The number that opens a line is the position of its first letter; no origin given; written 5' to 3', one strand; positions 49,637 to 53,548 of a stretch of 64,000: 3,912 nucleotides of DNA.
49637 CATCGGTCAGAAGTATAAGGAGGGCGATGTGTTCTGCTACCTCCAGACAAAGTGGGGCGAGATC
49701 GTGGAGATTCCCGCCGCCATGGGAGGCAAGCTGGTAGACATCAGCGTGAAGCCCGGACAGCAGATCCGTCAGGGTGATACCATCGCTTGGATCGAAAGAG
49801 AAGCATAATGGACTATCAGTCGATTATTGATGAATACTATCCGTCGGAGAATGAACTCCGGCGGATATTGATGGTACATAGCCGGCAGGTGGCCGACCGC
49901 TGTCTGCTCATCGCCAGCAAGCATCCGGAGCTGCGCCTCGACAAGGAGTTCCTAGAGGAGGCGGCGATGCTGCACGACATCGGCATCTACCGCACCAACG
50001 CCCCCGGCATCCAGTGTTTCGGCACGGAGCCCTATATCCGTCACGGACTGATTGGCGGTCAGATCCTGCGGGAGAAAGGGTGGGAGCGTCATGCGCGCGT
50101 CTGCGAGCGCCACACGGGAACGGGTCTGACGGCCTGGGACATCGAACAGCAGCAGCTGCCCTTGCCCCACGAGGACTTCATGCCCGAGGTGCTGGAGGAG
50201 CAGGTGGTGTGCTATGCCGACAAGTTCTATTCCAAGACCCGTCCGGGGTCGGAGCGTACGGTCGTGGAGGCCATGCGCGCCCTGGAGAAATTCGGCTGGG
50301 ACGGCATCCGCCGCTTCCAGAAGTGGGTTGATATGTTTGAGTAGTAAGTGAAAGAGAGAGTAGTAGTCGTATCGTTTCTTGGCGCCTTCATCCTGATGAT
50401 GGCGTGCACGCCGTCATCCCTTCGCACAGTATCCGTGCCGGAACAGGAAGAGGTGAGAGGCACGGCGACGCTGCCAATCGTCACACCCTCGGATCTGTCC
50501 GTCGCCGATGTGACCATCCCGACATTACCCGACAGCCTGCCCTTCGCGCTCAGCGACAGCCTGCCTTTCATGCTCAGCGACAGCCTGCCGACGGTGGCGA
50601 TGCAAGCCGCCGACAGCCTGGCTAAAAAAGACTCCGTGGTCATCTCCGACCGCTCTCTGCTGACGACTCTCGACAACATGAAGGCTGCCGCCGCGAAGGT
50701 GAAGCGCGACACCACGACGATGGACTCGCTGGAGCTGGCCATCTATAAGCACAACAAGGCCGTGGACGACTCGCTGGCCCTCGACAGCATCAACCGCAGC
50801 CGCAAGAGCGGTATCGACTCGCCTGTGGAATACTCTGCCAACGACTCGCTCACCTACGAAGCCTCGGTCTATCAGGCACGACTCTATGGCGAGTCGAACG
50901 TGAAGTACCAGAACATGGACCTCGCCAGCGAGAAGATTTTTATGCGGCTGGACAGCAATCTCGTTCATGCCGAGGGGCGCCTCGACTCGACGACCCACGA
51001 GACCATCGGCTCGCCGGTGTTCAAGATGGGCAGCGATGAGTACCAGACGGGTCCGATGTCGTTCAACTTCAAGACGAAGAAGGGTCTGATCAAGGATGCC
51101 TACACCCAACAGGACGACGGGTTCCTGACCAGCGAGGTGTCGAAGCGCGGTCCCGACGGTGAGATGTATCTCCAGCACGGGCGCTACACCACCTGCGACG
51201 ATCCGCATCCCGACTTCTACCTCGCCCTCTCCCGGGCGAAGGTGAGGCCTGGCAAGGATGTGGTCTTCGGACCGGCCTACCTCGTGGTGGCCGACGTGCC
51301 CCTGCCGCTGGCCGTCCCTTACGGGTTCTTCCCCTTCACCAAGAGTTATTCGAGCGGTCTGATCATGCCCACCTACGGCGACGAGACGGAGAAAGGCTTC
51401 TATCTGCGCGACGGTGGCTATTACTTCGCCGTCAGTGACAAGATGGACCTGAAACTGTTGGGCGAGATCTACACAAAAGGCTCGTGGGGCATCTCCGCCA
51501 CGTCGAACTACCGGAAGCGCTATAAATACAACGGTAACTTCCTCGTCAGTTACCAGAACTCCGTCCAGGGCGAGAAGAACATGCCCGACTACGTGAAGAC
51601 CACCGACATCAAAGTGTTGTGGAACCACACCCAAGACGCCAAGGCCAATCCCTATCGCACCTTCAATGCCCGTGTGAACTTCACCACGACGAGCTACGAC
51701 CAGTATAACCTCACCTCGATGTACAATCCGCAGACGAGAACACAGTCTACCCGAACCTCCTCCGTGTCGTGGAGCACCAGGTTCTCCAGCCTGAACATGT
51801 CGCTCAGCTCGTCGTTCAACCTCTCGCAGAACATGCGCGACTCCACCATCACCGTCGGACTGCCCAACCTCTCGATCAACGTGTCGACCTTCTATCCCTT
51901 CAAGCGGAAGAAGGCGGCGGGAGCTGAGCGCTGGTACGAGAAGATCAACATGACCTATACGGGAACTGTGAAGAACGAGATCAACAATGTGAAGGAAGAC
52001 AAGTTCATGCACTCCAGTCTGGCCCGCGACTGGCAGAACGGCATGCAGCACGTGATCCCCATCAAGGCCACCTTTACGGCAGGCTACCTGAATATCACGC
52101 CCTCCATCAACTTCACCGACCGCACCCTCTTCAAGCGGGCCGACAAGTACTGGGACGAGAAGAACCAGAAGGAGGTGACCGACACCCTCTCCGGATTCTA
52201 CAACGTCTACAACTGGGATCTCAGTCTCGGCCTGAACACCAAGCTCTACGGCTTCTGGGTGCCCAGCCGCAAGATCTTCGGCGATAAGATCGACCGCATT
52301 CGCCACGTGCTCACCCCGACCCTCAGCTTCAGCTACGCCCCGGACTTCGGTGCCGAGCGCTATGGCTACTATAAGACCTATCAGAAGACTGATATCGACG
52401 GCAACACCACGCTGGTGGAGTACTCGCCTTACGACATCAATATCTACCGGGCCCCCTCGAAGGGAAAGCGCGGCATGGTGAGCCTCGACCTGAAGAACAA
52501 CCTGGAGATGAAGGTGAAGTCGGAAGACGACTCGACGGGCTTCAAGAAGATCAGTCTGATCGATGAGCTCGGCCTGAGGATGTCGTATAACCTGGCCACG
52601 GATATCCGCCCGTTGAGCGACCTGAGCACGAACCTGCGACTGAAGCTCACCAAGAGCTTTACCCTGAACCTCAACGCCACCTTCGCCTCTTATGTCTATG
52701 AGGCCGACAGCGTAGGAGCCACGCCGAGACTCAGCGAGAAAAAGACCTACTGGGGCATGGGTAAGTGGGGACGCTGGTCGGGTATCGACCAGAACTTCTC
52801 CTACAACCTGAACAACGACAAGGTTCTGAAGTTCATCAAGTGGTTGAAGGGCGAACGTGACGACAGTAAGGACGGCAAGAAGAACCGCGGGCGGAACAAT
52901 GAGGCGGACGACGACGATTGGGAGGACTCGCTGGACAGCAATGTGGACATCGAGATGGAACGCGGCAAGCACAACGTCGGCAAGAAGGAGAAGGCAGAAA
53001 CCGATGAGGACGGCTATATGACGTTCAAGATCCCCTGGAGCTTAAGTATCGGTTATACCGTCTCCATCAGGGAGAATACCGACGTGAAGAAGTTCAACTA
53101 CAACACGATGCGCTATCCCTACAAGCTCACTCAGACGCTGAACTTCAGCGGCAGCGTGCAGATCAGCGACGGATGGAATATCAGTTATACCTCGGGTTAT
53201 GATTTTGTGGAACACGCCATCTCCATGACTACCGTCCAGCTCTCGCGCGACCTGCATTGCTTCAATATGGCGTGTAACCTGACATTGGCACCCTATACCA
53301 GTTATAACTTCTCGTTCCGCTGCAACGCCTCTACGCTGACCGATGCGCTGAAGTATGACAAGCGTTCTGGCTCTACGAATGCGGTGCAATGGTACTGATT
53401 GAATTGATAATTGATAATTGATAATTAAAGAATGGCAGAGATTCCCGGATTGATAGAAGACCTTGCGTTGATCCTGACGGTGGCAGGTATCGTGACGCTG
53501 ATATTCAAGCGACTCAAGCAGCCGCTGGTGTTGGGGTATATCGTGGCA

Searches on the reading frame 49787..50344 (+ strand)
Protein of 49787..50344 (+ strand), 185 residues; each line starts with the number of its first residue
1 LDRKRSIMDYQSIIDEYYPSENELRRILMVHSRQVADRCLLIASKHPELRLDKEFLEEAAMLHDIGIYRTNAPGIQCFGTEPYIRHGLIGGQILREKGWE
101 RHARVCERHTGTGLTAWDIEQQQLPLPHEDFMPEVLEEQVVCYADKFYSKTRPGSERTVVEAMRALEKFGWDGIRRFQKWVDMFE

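Call 7: search_protein_families(library=pfam, proteins=[window:49787-50344:+], max_evalue=0.01)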
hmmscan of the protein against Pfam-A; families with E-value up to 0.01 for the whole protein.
window:49787-50344:+ (185 aa): 1 family
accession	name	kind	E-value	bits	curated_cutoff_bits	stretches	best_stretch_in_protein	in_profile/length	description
PF01966.28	HD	-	2.3e-08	34.8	22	1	31-147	4-113/116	HD domain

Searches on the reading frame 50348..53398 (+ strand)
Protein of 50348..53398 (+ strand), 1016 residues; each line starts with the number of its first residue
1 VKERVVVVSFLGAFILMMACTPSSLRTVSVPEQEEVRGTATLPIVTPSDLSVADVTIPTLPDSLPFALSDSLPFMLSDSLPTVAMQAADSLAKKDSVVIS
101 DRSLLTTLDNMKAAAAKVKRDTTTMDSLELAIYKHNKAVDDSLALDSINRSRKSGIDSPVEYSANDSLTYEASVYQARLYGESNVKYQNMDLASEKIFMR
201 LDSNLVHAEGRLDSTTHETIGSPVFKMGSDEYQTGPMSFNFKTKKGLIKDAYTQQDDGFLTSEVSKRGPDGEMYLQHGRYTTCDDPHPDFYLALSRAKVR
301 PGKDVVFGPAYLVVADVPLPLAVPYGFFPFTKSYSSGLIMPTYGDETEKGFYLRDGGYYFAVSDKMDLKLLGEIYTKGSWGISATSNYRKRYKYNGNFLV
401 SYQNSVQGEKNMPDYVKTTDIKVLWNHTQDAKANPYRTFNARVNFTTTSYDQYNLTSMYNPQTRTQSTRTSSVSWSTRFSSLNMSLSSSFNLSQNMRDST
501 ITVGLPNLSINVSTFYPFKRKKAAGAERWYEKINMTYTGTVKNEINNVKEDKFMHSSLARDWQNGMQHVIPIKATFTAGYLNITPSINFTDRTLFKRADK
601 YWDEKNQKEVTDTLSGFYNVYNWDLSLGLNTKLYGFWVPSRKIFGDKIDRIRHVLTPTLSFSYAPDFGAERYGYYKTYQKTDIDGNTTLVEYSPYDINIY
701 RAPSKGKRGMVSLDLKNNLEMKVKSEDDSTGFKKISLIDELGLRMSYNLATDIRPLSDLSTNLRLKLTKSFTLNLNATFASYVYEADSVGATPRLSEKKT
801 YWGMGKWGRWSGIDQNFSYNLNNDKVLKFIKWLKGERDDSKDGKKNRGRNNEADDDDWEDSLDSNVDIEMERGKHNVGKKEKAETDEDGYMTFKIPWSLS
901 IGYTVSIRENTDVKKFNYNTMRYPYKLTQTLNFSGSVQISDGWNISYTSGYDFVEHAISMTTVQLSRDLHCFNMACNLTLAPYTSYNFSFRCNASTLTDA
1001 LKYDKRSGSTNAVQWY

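Call 7: search_protein_families(library=pfam, proteins=[window:50348-53398:+], max_evalue=0.01)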
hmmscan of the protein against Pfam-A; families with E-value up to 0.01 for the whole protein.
window:50348-53398:+ (1016 aa): 1 family
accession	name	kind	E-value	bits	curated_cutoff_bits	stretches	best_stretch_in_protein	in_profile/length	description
PF19838.5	LptD_2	-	8.1e-157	523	22.5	1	305-782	1-464/464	LptD protein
